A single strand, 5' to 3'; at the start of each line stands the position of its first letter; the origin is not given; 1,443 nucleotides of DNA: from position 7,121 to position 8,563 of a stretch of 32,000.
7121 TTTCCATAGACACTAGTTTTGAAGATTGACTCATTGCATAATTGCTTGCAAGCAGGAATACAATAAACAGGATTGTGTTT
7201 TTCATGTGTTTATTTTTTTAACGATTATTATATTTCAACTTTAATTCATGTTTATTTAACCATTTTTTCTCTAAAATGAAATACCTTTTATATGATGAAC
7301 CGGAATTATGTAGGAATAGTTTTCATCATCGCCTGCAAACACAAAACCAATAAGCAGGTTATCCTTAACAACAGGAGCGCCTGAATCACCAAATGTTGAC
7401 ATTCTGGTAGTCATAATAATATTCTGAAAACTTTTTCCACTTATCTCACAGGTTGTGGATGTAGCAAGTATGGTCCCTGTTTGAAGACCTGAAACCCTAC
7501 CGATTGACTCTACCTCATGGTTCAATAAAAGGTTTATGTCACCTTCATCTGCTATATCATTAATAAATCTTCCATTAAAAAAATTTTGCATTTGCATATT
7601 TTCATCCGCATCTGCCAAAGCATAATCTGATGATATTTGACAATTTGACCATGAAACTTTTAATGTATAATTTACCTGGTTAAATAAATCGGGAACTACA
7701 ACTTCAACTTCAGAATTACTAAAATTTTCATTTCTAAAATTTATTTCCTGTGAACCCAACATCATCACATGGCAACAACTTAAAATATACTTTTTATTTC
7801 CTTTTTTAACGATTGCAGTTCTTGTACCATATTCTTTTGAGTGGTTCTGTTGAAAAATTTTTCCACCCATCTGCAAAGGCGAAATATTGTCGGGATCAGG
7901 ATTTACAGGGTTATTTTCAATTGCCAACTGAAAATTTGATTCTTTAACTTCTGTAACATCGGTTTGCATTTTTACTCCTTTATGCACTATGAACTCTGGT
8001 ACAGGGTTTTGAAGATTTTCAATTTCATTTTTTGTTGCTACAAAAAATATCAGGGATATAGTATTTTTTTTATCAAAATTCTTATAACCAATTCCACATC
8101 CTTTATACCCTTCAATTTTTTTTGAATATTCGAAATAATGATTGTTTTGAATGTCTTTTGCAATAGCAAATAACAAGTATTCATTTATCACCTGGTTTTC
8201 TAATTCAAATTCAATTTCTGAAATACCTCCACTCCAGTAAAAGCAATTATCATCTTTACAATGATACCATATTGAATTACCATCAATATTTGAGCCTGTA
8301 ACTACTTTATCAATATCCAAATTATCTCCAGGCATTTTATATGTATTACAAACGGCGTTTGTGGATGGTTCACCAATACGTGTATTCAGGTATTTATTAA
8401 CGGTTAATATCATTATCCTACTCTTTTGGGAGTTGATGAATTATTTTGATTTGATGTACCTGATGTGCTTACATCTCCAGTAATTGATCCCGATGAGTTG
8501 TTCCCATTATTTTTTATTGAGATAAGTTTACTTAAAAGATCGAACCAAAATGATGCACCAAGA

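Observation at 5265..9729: Uncharacterised three-gene operon: membrane protein / leaderless SH3b-S1 protease / secreted beta-barrel protein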

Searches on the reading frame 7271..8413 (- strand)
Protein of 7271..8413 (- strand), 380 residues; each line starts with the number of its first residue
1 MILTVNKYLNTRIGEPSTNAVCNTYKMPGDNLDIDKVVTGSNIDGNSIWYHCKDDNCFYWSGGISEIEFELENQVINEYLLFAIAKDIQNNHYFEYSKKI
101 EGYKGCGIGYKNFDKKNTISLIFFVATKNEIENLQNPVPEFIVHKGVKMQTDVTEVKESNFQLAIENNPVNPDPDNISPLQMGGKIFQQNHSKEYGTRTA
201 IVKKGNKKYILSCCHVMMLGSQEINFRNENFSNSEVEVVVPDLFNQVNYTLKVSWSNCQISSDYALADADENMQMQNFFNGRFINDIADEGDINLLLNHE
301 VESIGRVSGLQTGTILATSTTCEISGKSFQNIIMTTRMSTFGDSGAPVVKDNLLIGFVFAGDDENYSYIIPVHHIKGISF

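Call 3: search_protein_families(library=pfam, proteins=[window:7271-8413:-], max_evalue=0.1)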
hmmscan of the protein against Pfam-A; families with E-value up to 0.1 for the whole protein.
window:7271-8413:- (380 aa): 2 families
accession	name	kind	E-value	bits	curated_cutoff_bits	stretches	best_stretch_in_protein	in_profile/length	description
PF13365.12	Trypsin_2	-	0.0085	17.3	27.6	1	205-351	9-137/144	Trypsin-like peptidase domain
PF00089.32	Trypsin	-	0.021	15.1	20.6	1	310-372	139-213/220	Trypsin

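Call 4: search_protein_families(library=padloc, proteins=[window:7271-8413:-], max_evalue=0.1)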
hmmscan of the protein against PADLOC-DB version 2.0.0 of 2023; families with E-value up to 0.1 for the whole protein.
window:7271-8413:- (380 aa): 0 families

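Call 5: search_protein_families(library=ncbifam, proteins=[window:7271-8413:-], max_evalue=0.1)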
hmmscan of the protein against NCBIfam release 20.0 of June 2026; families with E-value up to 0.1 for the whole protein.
window:7271-8413:- (380 aa): 0 families

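Call 7: search_solved_structures(query=window:7271-8413:-, max_evalue=1, show_alignments=2)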
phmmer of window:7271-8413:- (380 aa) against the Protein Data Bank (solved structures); distinct sequences matched with E-value up to 1: 3.
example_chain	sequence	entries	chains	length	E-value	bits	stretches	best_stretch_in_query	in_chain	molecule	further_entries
5xaq_A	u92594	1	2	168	0.058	15.5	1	5-54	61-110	Probable D-tyrosyl-tRNA(Tyr) deacylase 2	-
1hpg_A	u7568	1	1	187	0.29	13.2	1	278-356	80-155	Glutamic acid specific protease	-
6lzk_A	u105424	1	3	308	0.39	12.8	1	52-110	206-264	DNA mismatch repair protein MutL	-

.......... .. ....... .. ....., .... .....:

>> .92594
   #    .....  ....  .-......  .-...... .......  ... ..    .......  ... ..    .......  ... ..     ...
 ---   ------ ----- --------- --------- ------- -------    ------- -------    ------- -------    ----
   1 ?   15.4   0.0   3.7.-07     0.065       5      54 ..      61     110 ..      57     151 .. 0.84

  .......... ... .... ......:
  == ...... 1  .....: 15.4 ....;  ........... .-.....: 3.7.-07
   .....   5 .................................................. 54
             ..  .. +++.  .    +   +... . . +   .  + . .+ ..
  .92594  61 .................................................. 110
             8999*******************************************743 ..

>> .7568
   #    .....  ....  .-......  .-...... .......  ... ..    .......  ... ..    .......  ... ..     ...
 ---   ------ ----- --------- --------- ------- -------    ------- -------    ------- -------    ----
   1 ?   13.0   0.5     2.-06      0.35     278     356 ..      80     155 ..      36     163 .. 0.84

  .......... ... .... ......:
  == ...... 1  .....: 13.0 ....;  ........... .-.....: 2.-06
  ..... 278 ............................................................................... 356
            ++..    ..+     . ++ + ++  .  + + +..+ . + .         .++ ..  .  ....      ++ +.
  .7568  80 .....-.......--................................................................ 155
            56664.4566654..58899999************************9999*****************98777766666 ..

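Call 8: search_protein_families(library=phrogs, proteins=[window:7271-8413:-], max_evalue=0.1)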
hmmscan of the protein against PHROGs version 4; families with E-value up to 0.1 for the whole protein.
window:7271-8413:- (380 aa): 1 family
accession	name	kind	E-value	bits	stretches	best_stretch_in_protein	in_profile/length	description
phrog_20754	-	other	2e-11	44.3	2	290-373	218-307/324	protease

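Call 31: find_homologous_proteins(query=window:7271-8413:-)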
Query window:7271-8413:- (380 aa): 7 proteins with E <= 0.001 among 1822 candidates.
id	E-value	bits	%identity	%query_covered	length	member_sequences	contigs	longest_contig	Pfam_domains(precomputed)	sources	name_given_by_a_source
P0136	3.6e-256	867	100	100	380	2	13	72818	-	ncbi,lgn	-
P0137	1.5e-95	338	45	99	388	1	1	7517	-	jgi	jgi:hypothetical protein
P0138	5.7e-70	254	40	100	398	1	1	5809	-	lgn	-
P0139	2.0e-69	252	39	99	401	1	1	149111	PF13365.13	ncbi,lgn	-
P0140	1.0e-67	247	37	100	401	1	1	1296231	-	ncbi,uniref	ncbi:hypothetical protein [Ferruginibacter sp. SUN106]|uniref:hypothetical protein n=1 Tax=Ferrugini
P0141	5.2e-59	218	35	99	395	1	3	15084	PF13365.13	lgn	-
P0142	2.4e-58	216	37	99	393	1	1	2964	-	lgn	-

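Call 33: find_encoding_contigs(protein=P0136, flank=10000, max_places=3)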
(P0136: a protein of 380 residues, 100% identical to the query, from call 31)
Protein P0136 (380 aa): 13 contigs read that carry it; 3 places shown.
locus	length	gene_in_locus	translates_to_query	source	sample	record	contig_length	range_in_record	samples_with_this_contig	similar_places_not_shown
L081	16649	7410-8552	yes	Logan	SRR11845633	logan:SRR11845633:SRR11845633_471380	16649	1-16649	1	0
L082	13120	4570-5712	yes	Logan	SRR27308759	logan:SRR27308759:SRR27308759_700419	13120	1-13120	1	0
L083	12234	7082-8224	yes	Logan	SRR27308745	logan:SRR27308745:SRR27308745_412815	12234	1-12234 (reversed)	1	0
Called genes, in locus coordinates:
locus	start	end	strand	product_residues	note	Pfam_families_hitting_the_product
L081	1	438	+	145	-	?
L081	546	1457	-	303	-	PF01261:AP_endonuc_2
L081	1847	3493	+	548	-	PF25596:CPSase_L_D1, PF02222:ATP-grasp, PF02786:CPSase_L_D2, PF07478:Dala_Dala_lig_C (weak), PF02787:CPSase_L_D3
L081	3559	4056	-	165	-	PF00210:Ferritin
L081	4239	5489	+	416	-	PF03825:Nuc_H_symport, PF12832:MFS_1_like, PF07690:MFS_1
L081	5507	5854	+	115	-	-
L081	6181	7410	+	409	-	-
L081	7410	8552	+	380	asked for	-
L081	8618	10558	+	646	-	-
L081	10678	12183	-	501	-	PF03415:Peptidase_C11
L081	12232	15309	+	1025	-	PF07494:Reg_prop (faint), PF07495:Y_Y_Y, PF07730:HisKA_3 (weak)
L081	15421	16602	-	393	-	PF01070:FMN_dh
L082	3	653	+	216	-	?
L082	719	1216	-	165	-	PF00210:Ferritin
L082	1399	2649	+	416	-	PF03825:Nuc_H_symport, PF12832:MFS_1_like, PF07690:MFS_1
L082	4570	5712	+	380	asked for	-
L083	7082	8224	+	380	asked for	-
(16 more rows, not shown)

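Call 57: search_protein_families(library=pfam, alignment_id=A6, max_evalue=0.01)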
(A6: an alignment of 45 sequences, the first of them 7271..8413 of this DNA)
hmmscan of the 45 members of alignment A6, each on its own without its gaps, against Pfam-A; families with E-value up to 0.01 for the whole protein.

A. member 1, window:7271-8413:- (380 aa): 1 family
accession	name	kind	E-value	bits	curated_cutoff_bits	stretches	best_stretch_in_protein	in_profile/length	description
PF13365.12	Trypsin_2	-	0.0085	17.3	27.6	0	205-351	9-137/144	Trypsin-like peptidase domain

B. families by the number of members that match (of 45 scanned): 20 families
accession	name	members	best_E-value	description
PF00082.27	Peptidase_S8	19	2.9e-43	Subtilase family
PF01374.23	Glyco_hydro_46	7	8.1e-12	Glycosyl hydrolase family 46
PF13365.12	Trypsin_2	6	4.6e-08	Trypsin-like peptidase domain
PF00089.32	Trypsin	5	9.3e-05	Trypsin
PF05990.18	DUF900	4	1.1e-11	Alpha/beta hydrolase of unknown function (DUF900)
PF01183.26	Glyco_hydro_25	3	3.6e-40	Glycosyl hydrolases family 25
PF08239.17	SH3_3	2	5.7e-05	Bacterial SH3 domain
PF25509.1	DUF7916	2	0.0018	Domain of unknown function (DUF7916)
PF01510.30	Amidase_2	1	5.2e-30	N-acetylmuramoyl-L-alanine amidase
PF04794.17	YdjC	1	1.8e-29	YdjC-like protein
PF00182.24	Glyco_hydro_19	1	0.00021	Chitinase class I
PF00571.33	CBS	1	0.0011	CBS domain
PF09012.17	FeoC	1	0.0013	FeoC like transcriptional regulator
PF10459.15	Peptidase_S46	1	0.0016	Peptidase S46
PF08460.16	SH3_5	1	0.0017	Bacterial SH3 domain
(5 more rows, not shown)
